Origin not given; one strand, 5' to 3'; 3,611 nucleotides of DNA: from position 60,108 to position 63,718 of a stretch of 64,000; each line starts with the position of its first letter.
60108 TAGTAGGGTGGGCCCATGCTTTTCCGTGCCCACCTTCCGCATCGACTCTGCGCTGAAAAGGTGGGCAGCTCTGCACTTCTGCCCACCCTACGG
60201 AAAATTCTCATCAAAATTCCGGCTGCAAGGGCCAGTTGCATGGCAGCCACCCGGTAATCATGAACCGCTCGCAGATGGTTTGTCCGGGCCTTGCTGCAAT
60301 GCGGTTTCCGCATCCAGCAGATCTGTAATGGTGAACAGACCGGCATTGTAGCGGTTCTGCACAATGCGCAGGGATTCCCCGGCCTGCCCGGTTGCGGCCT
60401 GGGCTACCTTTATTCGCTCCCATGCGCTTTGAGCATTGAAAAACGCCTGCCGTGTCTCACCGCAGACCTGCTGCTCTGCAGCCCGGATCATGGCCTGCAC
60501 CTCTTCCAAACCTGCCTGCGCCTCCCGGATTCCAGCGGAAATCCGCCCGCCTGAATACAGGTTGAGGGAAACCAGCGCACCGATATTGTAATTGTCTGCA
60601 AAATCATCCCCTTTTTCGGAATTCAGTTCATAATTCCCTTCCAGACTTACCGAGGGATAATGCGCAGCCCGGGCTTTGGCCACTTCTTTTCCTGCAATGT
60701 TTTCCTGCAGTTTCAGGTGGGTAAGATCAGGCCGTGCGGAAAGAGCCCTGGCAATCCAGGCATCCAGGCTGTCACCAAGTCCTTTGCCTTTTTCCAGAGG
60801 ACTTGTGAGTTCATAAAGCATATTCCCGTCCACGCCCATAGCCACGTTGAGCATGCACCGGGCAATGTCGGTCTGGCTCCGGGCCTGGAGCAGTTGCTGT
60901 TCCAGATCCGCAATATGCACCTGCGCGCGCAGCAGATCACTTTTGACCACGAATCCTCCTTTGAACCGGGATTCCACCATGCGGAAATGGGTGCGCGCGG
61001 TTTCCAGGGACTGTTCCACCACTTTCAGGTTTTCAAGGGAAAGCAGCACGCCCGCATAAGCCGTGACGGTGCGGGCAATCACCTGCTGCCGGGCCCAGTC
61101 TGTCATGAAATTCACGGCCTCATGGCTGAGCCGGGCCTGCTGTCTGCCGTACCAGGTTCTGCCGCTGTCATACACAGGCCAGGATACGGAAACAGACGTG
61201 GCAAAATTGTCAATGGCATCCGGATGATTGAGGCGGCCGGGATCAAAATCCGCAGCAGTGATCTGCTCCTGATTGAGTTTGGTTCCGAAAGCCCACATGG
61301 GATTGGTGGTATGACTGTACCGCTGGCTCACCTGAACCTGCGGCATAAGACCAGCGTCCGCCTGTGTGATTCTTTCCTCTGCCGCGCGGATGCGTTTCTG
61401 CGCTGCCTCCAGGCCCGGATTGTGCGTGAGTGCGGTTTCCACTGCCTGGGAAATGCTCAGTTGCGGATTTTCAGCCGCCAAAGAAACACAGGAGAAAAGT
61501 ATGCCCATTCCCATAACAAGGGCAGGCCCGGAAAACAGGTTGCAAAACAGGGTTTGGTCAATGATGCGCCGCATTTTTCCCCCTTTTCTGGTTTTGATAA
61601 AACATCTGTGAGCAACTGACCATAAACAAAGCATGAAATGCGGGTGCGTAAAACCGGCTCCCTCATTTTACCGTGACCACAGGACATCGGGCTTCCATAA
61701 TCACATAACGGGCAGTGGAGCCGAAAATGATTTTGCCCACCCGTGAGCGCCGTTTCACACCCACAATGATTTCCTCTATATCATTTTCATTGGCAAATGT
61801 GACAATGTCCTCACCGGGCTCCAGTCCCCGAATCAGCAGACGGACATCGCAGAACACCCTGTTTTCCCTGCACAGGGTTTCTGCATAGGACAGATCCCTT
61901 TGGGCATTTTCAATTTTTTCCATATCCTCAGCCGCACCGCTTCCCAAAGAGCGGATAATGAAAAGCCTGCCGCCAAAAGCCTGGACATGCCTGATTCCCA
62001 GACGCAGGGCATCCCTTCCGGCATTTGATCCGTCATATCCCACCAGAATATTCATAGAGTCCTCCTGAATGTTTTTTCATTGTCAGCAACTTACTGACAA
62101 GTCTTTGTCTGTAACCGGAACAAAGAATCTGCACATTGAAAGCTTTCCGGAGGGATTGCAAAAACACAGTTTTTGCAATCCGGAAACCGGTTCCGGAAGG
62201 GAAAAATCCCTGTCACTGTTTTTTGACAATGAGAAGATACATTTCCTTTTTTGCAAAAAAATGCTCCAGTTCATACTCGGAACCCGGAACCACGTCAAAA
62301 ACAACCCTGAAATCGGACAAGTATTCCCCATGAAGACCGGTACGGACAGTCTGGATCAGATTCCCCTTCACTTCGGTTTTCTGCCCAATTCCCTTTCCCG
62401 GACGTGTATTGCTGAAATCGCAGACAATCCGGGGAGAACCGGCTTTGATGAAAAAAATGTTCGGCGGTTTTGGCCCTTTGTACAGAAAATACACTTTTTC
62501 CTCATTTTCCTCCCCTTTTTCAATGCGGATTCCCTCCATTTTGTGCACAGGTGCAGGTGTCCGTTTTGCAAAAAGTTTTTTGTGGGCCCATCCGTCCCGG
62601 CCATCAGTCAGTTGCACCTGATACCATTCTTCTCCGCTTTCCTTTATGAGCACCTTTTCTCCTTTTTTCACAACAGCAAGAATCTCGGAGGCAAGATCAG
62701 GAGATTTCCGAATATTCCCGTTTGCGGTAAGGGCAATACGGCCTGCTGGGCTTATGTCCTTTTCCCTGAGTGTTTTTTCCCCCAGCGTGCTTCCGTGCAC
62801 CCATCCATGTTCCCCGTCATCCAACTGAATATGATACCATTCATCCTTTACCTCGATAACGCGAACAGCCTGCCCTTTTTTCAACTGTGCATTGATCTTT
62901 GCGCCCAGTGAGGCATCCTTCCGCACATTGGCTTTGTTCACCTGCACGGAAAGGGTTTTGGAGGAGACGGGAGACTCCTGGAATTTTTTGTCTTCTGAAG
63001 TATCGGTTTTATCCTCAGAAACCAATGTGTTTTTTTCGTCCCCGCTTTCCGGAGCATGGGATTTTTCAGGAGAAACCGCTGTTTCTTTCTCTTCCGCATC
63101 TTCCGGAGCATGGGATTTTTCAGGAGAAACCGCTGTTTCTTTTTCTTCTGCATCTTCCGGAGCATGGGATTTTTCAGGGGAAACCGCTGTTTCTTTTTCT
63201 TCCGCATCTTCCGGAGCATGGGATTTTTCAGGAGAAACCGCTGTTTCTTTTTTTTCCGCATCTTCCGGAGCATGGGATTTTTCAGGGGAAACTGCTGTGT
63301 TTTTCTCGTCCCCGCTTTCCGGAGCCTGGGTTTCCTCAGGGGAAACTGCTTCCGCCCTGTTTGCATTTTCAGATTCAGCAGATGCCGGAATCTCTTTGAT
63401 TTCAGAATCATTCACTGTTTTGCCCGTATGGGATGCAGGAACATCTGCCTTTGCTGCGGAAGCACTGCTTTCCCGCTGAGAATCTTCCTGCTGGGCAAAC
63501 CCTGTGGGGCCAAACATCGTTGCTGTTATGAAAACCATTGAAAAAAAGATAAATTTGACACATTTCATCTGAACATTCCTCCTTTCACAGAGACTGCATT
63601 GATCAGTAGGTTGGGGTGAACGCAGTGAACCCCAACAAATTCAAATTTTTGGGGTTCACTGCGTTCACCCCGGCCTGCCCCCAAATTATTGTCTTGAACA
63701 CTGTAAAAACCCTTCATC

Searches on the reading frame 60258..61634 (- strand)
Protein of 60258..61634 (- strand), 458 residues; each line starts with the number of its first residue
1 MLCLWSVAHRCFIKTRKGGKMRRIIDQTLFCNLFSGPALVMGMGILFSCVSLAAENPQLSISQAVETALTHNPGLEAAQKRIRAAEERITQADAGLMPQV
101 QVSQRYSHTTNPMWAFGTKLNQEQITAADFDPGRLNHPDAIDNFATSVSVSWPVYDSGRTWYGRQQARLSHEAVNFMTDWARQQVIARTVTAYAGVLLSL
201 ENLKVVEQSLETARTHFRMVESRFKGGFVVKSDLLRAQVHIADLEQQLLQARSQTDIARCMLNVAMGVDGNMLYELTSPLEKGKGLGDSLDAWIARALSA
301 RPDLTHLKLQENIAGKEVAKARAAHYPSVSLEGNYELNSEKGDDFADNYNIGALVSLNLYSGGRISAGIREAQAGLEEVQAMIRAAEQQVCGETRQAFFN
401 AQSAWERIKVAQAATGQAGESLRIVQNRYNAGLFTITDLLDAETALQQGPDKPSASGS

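Call 7: search_protein_families(library=pfam, proteins=[window:60258-61634:-], max_evalue=0.00001)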
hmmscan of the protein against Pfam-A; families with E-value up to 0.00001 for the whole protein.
window:60258-61634:- (458 aa): 1 family
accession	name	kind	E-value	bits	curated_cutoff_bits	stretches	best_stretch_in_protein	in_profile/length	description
PF02321.23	OEP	-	1.2e-63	214.8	22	2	62-267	2-187/187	Outer membrane efflux protein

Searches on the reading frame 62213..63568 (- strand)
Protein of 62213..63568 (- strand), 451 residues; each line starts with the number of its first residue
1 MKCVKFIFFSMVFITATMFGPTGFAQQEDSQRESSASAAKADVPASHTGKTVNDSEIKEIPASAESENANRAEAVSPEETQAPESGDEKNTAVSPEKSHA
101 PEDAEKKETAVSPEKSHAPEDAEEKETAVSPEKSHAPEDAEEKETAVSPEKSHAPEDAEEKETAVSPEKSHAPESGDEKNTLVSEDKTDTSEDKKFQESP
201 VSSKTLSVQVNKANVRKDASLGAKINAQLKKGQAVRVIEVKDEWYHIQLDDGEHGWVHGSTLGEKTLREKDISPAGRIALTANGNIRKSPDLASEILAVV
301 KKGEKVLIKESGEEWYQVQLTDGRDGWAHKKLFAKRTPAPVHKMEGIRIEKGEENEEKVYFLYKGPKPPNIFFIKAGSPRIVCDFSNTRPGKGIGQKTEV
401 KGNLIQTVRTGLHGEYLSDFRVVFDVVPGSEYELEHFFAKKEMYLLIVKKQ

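Call 7: search_protein_families(library=pfam, proteins=[window:62213-63568:-], max_evalue=0.00001)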
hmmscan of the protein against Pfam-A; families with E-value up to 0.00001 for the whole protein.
window:62213-63568:- (451 aa): 6 families
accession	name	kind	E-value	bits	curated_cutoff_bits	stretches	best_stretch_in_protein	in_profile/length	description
PF08239.17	SH3_3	-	3.7e-25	88.3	27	2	213-262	3-53/54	Bacterial SH3 domain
PF06347.19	SH3_4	-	6.5e-22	77.5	24.1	2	210-262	2-54/56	Bacterial SH3 domain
PF18348.7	SH3_16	-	5.6e-13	48.9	25.8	1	216-260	2-47/49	Bacterial dipeptidyl-peptidase Sh3 domain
PF07653.23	SH3_2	-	4.1e-09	36.4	21.8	0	228-260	17-50/55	Variant SH3 domain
PF00018.34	SH3_1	-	4.9e-06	26.5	22.9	0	228-257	15-46/48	SH3 domain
PF11741.13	AMIN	-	6.7e-06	26.6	20.5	0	347-433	2-88/101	AMIN domain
